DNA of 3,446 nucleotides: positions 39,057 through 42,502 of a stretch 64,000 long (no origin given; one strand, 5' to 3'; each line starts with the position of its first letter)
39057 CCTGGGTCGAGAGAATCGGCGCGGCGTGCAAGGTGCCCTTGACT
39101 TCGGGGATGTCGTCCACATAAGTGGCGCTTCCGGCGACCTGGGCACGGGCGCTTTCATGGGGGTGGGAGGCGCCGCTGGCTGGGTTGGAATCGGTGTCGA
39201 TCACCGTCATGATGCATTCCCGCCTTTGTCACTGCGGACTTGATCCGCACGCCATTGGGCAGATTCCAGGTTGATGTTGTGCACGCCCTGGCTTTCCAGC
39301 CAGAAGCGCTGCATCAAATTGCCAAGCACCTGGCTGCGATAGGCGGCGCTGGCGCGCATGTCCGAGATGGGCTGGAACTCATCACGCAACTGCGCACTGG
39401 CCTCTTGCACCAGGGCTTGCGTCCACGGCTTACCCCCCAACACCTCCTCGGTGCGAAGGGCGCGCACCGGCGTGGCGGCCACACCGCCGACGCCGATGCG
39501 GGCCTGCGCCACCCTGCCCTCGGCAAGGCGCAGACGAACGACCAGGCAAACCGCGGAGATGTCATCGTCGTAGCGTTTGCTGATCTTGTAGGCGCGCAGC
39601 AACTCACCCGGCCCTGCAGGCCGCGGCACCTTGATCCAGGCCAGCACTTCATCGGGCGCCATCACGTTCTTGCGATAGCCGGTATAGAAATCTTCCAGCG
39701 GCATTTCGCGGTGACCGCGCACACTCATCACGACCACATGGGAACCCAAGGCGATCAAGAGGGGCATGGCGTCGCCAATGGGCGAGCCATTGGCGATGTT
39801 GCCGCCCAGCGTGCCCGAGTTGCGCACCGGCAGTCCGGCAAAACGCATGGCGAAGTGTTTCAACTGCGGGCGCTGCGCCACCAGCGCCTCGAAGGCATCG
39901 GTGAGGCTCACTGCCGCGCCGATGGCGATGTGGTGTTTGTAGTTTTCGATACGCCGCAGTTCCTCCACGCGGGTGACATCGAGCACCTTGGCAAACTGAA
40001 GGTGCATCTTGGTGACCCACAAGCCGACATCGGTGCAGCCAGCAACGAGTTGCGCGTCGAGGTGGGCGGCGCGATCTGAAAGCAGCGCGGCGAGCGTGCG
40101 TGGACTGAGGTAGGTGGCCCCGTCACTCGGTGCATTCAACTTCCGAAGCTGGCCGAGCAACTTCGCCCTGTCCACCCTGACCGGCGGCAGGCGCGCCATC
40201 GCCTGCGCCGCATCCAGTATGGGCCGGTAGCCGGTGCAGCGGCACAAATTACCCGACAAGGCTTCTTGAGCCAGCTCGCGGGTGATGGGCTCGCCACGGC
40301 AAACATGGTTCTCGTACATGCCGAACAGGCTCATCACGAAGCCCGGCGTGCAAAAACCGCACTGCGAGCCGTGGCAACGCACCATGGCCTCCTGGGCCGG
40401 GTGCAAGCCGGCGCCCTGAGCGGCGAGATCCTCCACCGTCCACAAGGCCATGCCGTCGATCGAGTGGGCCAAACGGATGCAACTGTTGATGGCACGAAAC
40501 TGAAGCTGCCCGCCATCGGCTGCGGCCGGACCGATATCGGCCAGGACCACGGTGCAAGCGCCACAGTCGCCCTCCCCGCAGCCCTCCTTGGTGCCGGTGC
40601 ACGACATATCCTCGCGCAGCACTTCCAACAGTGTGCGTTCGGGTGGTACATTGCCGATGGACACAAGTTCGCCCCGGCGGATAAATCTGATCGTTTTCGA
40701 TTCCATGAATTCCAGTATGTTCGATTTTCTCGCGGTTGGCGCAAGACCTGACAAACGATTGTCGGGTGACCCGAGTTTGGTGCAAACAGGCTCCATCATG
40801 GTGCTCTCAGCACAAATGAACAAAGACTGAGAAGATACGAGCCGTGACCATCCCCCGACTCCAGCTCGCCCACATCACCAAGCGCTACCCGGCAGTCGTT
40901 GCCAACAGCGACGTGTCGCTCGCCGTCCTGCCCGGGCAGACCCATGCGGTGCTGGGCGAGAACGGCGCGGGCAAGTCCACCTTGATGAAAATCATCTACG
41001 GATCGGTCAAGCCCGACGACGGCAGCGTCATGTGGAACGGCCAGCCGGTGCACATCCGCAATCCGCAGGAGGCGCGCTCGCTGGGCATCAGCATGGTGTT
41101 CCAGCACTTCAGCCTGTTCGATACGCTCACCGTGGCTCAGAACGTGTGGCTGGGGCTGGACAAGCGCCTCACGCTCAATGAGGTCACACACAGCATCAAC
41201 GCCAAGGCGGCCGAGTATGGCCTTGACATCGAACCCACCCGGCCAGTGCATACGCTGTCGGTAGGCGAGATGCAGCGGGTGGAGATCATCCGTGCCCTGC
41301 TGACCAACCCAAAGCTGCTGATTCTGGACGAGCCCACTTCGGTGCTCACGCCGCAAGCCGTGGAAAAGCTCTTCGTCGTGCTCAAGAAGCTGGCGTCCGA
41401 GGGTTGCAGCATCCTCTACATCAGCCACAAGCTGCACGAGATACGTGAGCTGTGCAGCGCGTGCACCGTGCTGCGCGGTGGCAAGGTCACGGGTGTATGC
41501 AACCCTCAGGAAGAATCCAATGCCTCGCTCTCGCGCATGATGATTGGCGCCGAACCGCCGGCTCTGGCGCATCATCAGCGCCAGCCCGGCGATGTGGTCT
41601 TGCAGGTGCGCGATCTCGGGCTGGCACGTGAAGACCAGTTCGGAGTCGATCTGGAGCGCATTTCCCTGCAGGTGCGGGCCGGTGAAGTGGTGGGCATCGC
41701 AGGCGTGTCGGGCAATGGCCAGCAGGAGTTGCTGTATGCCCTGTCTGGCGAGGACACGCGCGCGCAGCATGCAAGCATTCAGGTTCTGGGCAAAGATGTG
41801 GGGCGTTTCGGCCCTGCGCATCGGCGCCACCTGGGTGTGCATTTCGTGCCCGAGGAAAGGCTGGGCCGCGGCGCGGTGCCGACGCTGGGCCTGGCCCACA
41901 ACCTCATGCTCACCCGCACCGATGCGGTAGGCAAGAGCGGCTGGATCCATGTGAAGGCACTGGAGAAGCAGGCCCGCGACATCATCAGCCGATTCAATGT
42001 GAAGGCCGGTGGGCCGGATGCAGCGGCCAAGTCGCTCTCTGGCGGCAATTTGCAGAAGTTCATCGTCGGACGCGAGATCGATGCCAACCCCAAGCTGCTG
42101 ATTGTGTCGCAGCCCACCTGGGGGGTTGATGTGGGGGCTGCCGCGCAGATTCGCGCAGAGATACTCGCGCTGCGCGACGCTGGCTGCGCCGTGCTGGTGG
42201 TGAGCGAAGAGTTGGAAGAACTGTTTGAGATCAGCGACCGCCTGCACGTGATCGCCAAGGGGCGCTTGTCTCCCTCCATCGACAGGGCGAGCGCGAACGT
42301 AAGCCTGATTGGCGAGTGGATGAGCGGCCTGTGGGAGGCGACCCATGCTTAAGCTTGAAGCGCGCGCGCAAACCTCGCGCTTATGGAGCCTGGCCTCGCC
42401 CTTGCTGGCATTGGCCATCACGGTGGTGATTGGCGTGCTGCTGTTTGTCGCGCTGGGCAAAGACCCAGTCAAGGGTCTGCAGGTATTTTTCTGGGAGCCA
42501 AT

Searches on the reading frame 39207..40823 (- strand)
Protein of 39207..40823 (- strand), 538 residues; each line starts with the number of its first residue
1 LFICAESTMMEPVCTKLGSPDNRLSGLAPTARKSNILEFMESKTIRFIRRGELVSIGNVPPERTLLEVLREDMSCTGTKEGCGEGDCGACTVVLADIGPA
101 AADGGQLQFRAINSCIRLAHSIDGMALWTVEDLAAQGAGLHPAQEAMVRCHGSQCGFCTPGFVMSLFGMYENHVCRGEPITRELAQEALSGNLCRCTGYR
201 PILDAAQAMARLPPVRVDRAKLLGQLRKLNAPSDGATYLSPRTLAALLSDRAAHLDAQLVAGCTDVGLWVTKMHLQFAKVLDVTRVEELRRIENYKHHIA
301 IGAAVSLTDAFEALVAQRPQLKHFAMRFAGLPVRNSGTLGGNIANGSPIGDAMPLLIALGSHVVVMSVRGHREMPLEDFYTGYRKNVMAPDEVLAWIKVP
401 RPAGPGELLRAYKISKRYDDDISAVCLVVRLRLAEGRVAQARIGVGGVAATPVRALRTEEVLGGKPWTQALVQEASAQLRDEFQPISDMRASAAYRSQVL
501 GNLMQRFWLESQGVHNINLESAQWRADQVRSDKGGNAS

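Call 19: search_protein_families(library=ncbifam, proteins=[window:39207-40823:-], max_evalue=1e-10)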
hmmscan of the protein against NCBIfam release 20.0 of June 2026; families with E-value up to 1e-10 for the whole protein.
window:39207-40823:- (538 aa): 15 families
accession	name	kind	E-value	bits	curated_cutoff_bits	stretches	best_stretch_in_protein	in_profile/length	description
TIGR02963.1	xanthine_xdhA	equivalog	2.2e-171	570.6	467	1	45-510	1-467/468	xanthine dehydrogenase small subunit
TIGR02969.1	mam_aldehyde_ox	subfamily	9.1e-58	195.7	1912.3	2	47-211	5-162/1330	aldehyde oxidase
NF043083.1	XdhB_XDHase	equivalog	3.3e-45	154.4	310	1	237-507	6-279/289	xanthine dehydrogenase subunit XdhB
NF007427.0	PRK09971.1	equivalog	4.4e-41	141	287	1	236-508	5-280/292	xanthine dehydrogenase FAD-binding subunit XdhB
NF041019.1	glyceraldDH_beta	equivalog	5.3e-38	130.9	350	1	240-506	10-275/280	glyceraldehyde dehydrogenase subunit beta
NF043084.2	XdhC_XDHase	equivalog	9.4e-34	116.1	217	1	59-209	16-149/151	xanthine dehydrogenase subunit XdhC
NF041020.1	glyceraldDH_gamma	equivalog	3.6e-31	108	290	1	58-210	25-159/164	glyceraldehyde dehydrogenase subunit gamma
NF045668.1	pterin_aldehy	equivalog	2.4e-29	102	1100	1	60-212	17-154/905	molybdopterin-dependent aldehyde oxidoreductase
TIGR03198.1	pucE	equivalog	6.2e-29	100.4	254.3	1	49-210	8-149/151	xanthine dehydrogenase subunit E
TIGR03193.1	4hydroxCoAred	equivalog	4e-28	98.2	257.8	1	59-210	15-148/148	4-hydroxybenzoyl-CoA reductase subunit gamma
NF007387.0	PRK09908.1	equivalog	2.7e-25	88.7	212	1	59-207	22-153/159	xanthine dehydrogenase iron sulfur-binding subunit XdhC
TIGR03199.1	pucC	equivalog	7.6e-25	87.7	306.05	1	242-503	2-261/264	xanthine dehydrogenase subunit C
NF008514.0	PRK11433.1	equivalog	1.7e-24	86.6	322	1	62-210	69-214/218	aldehyde dehydrogenase iron-sulfur subunit PaoA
TIGR03311.1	Se_dep_XDH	equivalog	6.5e-24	84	830.45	1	60-211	13-145/848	selenium-dependent xanthine dehydrogenase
TIGR03195.1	4hydrxCoA_B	equivalog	4e-22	78.7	404.55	1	350-506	159-314/321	4-hydroxybenzoyl-CoA reductase subunit beta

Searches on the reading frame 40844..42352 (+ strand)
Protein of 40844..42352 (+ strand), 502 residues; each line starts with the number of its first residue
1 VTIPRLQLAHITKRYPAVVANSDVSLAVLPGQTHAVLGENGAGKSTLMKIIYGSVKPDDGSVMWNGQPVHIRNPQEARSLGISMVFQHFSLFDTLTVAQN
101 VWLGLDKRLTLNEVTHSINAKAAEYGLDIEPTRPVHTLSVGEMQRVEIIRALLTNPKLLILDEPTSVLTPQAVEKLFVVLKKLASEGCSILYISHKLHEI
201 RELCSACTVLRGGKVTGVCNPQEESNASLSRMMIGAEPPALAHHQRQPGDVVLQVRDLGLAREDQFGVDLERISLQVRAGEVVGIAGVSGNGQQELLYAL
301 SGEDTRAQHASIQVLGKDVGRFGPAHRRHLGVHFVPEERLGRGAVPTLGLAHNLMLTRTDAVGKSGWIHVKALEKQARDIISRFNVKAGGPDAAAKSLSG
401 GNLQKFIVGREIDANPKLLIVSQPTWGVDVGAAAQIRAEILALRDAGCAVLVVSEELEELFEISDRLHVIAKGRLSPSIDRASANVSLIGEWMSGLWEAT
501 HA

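Call 19: search_protein_families(library=ncbifam, proteins=[window:40844-42352:+], max_evalue=1e-10)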
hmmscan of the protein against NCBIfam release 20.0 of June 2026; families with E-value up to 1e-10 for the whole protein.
window:40844-42352:+ (502 aa): 180 families (the best 25 are shown)
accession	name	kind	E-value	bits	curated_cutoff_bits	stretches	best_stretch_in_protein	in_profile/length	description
NF047930.1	ABC_ATP_B6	equivalog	8e-126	420.6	670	1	6-495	3-510/510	putative B6 ABC transporter ATP-binding protein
NF008442.0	PRK11288.1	equivalog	3.9e-103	345.4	689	1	4-486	6-488/504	L-arabinose ABC transporter ATP-binding protein AraG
NF010069.0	PRK13549.1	equivalog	1e-102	344.2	699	1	6-479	6-487/513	xylose ABC transporter ATP-binding protein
NF008030.0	PRK10762.1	equivalog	8.9e-97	324.9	745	1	6-485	5-483/501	ribose ABC transporter ATP-binding protein RbsA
NF011967.0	PRK15439.1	equivalog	1.6e-93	313.9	586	1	4-489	10-495/510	autoinducer 2 ABC transporter ATP-binding protein LsrA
NF008215.0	PRK10982.1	equivalog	4.9e-93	312.4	828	1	6-483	14-492/506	galactose/methyl galactoside ABC transporter ATP-binding protein MglA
NF041861.1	YtfR_transport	equivalog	4.5e-92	309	850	1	6-474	2-471/492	galactofuranose ABC transporter, ATP-binding protein YtfR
NF007253.0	PRK09700.1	equivalog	5.2e-92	309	772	1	1-481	1-493/510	D-allose ABC transporter ATP-binding protein AlsA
TIGR02633.1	xylG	equivalog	7e-91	305.2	723.65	1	6-478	2-484/500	D-xylose ABC transporter ATP-binding protein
NF040905.2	GguA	equivalog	4.1e-90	302.6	810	1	6-486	2-493/500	multiple monosaccharide ABC transporter ATP-binding protein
TIGR03410.1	urea_trans_UrtE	equivalog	2.1e-60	204.1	285.8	2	6-232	1-227/230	urea ABC transporter ATP-binding subunit UrtE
TIGR04406.1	LPS_export_lptB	equivalog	4.7e-57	193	240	2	6-223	2-221/239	LPS export ABC transporter ATP-binding protein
TIGR01188.1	drrA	subfamily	2.5e-54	184.6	312.45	2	13-223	1-210/302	daunorubicin resistance ABC transporter, ATP-binding protein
TIGR02673.1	FtsE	equivalog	9.1e-51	172.6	264.85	2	7-205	3-205/214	cell division ATP-binding protein FtsE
TIGR03864.1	PQQ_ABC_ATP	hypoth_equivalog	1.2e-49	168.9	302.25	2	6-216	2-211/236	ABC transporter, ATP-binding subunit, PQQ-dependent alcohol dehydrogenase system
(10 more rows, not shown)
